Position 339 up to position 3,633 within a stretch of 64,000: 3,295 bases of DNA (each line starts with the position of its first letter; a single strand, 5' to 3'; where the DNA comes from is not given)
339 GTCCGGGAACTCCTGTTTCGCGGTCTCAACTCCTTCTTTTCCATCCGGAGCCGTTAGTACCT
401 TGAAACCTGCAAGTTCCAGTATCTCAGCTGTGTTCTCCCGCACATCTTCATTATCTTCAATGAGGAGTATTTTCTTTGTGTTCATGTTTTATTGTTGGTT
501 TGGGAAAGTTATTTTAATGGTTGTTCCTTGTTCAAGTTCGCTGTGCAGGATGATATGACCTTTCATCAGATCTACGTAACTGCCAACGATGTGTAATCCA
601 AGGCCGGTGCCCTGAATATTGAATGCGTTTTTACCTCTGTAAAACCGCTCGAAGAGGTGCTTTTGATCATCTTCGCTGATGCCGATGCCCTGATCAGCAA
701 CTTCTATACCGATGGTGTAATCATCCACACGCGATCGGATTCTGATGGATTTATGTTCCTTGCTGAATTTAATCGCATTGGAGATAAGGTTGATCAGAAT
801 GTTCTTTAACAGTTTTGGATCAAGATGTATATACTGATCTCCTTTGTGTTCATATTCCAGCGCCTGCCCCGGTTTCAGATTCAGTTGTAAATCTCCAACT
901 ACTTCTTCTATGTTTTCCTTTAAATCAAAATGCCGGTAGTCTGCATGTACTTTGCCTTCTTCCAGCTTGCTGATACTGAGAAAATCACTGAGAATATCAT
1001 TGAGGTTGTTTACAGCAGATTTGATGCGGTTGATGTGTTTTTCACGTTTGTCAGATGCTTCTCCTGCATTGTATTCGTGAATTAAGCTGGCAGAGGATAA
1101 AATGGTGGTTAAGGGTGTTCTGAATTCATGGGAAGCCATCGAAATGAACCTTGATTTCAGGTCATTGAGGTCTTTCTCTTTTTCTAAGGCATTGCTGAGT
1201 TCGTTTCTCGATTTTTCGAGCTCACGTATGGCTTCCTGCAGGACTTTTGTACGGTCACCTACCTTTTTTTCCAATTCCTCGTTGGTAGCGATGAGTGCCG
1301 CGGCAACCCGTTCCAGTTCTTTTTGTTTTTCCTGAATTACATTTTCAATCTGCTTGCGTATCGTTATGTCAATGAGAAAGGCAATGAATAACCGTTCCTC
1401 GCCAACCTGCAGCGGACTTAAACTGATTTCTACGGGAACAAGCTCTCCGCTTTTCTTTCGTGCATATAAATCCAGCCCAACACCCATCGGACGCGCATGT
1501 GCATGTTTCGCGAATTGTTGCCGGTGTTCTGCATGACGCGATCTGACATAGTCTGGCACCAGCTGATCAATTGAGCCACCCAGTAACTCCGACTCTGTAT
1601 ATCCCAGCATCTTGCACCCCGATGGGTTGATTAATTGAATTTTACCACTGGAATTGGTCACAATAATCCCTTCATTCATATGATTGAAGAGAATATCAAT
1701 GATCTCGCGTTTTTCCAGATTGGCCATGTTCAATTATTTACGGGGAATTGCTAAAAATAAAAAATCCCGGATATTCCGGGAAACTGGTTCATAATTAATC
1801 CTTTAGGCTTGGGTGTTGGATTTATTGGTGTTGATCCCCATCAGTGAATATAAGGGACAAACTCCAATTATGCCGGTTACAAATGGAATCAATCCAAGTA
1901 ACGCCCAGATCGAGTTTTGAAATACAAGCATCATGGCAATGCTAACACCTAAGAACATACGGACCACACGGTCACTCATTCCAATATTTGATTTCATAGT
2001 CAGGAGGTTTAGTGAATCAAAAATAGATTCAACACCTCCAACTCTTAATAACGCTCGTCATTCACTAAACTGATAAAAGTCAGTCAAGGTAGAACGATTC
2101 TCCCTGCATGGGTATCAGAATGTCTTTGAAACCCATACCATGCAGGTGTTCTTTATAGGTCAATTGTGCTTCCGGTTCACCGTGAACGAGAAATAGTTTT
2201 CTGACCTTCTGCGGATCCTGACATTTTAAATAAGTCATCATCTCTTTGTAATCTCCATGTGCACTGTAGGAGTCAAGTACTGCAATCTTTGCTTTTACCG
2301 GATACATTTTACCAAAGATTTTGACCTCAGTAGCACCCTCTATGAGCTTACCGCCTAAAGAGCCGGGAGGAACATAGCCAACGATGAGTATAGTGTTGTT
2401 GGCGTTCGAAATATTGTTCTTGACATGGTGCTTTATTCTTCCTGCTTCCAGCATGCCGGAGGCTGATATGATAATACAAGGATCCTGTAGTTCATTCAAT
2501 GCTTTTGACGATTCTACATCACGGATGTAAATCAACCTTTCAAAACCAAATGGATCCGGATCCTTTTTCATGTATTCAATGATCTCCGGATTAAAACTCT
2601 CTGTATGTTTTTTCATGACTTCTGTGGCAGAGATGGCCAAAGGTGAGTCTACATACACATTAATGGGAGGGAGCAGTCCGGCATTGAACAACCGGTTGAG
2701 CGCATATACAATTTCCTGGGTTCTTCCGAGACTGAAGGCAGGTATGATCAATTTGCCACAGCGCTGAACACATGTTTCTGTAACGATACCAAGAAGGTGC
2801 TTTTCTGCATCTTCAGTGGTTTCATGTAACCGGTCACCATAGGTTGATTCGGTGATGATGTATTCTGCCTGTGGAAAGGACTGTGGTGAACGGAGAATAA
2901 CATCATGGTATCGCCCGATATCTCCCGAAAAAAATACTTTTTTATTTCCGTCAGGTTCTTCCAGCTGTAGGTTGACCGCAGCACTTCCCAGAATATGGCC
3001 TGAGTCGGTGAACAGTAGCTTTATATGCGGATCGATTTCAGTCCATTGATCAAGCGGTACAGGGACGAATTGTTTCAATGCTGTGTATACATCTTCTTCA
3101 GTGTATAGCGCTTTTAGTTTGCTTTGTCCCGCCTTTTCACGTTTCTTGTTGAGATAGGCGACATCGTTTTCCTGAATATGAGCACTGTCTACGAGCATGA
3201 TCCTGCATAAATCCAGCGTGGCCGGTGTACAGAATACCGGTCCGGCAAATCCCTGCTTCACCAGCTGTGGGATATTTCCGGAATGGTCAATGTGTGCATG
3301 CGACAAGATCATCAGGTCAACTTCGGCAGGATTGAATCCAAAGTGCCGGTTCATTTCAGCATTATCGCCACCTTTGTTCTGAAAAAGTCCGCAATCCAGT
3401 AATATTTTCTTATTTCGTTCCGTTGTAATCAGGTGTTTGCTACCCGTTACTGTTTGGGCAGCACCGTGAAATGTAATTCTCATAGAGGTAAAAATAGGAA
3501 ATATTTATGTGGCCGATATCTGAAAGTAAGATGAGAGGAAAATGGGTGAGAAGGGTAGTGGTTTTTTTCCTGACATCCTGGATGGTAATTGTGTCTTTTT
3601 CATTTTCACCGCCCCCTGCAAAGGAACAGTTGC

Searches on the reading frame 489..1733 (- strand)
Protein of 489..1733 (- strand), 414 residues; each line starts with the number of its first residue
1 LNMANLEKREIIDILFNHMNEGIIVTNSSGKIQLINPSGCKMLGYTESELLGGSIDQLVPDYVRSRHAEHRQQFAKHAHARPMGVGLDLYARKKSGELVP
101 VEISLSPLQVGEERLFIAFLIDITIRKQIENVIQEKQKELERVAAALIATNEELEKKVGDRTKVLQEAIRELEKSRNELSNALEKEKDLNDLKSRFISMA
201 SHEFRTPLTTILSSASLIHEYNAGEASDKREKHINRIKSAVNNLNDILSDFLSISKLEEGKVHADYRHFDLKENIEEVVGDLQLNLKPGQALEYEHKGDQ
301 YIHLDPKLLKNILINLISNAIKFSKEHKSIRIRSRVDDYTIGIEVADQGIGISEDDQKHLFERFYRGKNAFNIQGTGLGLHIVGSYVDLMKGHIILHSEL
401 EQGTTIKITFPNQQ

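Call 91: search_protein_families(library=pfam, proteins=[window:489-1733:-], max_evalue=0.001)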
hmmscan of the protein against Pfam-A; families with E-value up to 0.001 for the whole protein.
window:489-1733:- (414 aa): 8 families
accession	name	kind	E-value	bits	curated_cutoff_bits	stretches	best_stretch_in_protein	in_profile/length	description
PF02518.31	HATPase_c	-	2.7e-26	92.6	26.4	1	305-413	2-110/111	Histidine kinase-, DNA gyrase B-, and HSP90-like ATPase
PF13426.13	PAS_9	-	2.8e-17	63.3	27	1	21-124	2-102/103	PAS domain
PF00512.31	HisKA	-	7.6e-15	55.1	26.9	1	193-260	2-66/66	His Kinase A (phospho-acceptor) domain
PF00989.32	PAS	-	6.3e-13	49.2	22.6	1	15-123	6-113/113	PAS fold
PF08448.16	PAS_4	-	2.8e-10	40.8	23.1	1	16-127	1-109/110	PAS fold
PF24820.1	Diguanyl_cycl_sensor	-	4.9e-09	36.5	28.1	1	15-119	1-106/109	Diguanylate cyclase-like sensor domain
PF13188.13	PAS_8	-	4.1e-07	30.1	21.8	1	15-65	6-53/65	PAS domain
PF13581.12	HATPase_c_2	-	0.00047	20.6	27.4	0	317-393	40-113/127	Histidine kinase-like ATPase domain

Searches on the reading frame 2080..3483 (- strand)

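Call 91: search_protein_families(library=pfam, proteins=[window:2080-3483:-], max_evalue=0.001)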
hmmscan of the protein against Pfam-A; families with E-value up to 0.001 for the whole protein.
window:2080-3483:- (467 aa): 5 families
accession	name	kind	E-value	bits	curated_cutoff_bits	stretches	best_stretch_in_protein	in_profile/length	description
PF10996.14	Beta-Casp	-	2.2e-36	125.5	27.7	1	255-380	1-120/120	Beta-Casp domain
PF07521.17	RMMBL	-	1.1e-14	54.6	21.6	1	394-458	2-63/63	Zn-dependent metallo-hydrolase RNA specificity domain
PF00753.33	Lactamase_B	-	9.1e-10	39.2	22.7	1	18-200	10-161/196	Metallo-beta-lactamase superfamily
PF16661.11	Lactamase_B_6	-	3.1e-08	33.7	27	1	21-174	4-151/193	Metallo-beta-lactamase superfamily domain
PF12706.13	Lactamase_B_2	-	4.9e-07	30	27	1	27-198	3-152/200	Beta-lactamase superfamily domain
